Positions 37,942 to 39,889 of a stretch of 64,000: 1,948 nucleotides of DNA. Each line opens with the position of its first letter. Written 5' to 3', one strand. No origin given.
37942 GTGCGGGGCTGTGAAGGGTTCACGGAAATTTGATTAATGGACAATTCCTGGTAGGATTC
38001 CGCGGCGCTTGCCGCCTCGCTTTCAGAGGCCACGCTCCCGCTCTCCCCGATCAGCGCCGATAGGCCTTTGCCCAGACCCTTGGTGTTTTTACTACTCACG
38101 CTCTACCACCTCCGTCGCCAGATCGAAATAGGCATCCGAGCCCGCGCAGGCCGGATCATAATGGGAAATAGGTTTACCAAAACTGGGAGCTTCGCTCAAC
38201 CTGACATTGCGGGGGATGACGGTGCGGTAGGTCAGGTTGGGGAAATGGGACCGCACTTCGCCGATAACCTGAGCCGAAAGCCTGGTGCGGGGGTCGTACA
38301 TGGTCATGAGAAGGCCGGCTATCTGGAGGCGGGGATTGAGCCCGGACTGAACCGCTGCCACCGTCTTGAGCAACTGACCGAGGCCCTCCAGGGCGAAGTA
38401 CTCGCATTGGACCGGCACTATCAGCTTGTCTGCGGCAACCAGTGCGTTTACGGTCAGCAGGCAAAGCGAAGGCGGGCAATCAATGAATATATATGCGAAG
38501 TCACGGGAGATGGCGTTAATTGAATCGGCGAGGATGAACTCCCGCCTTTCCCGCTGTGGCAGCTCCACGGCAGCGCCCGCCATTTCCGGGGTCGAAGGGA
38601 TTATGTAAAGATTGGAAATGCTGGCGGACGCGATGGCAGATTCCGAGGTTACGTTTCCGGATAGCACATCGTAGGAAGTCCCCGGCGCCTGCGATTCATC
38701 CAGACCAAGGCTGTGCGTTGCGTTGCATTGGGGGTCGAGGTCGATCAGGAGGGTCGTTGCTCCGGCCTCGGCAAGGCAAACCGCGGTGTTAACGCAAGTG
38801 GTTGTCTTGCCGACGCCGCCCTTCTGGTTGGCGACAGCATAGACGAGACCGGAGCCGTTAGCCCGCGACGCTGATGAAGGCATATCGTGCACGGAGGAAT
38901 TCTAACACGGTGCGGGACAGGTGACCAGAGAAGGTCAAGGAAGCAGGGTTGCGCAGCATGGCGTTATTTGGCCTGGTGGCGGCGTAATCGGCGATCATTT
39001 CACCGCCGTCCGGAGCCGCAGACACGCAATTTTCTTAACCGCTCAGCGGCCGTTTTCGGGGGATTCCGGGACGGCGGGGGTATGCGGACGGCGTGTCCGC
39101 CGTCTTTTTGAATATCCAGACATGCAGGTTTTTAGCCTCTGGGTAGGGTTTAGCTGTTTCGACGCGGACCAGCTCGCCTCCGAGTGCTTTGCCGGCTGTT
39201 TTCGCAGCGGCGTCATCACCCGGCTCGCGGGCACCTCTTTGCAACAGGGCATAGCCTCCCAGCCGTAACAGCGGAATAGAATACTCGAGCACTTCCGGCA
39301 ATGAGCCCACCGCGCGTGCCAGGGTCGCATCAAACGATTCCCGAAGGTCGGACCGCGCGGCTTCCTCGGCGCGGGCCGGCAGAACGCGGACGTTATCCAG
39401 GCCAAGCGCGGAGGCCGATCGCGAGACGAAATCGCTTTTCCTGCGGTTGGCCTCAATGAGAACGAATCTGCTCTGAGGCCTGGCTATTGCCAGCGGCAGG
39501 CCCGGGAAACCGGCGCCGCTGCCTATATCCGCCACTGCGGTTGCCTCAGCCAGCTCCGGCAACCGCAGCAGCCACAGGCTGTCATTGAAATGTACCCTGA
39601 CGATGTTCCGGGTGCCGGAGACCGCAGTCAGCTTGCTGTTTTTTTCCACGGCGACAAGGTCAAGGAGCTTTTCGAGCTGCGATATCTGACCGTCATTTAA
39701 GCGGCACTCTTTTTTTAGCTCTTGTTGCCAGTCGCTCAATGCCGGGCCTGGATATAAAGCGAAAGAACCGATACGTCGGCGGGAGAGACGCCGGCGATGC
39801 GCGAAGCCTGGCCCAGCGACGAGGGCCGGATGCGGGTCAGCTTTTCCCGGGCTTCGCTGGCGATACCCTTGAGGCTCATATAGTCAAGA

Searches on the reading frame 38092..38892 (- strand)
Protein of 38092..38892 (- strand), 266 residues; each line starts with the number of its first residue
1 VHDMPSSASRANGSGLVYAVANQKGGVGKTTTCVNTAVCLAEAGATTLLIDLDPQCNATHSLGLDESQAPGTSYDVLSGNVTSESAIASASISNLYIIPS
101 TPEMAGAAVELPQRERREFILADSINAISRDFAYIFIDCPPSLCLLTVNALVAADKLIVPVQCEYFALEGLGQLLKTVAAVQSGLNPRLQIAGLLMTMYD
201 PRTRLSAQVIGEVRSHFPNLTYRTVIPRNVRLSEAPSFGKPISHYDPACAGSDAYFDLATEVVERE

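Call 8: search_protein_families(library=pfam, proteins=[window:38092-38892:-], max_evalue=0.00001)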
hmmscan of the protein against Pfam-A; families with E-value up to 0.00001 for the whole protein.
window:38092-38892:- (266 aa): 7 families
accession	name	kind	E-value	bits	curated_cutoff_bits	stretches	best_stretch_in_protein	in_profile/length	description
PF13614.12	AAA_31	-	1.8e-57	194.6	27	1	17-191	3-177/177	AAA domain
PF01656.29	CbiA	-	5.1e-28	98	25.4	1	19-242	2-125/125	CobQ/CobB/MinD/ParA nucleotide binding domain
PF09140.17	MipZ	-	1.1e-10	41.7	20.7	1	19-174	4-142/262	ATPase MipZ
PF06564.18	CBP_BcsQ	-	7e-10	39.3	21.3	1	23-259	9-230/234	Cellulose biosynthesis protein BcsQ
PF10609.15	ParA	-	2.5e-07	30.8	27.1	1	17-67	5-56/246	NUBPL iron-transfer P-loop NTPase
PF02374.21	ArsA_ATPase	-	3.7e-07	30.1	24.3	1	24-69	9-54/305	Anion-transporting ATPase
PF00142.24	Fer4_NifH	-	4.8e-07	30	25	0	24-61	8-45/271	4Fe-4S iron sulfur cluster binding proteins, NifH/frxC family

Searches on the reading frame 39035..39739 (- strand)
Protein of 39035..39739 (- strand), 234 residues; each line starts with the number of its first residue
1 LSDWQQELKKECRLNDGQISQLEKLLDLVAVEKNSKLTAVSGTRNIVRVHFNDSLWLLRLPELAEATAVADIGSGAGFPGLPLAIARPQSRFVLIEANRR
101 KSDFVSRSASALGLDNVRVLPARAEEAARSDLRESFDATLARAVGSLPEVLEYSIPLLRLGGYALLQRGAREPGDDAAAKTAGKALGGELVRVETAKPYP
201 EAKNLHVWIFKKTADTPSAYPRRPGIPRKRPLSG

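Call 8: search_protein_families(library=pfam, proteins=[window:39035-39739:-], max_evalue=0.00001)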
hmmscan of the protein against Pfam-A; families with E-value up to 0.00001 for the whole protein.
window:39035-39739:- (234 aa): 1 family
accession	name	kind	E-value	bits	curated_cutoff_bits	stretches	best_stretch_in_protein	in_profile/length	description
PF02527.21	GidB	-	8.5e-37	126.7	27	1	18-194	1-174/184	rRNA small subunit methyltransferase G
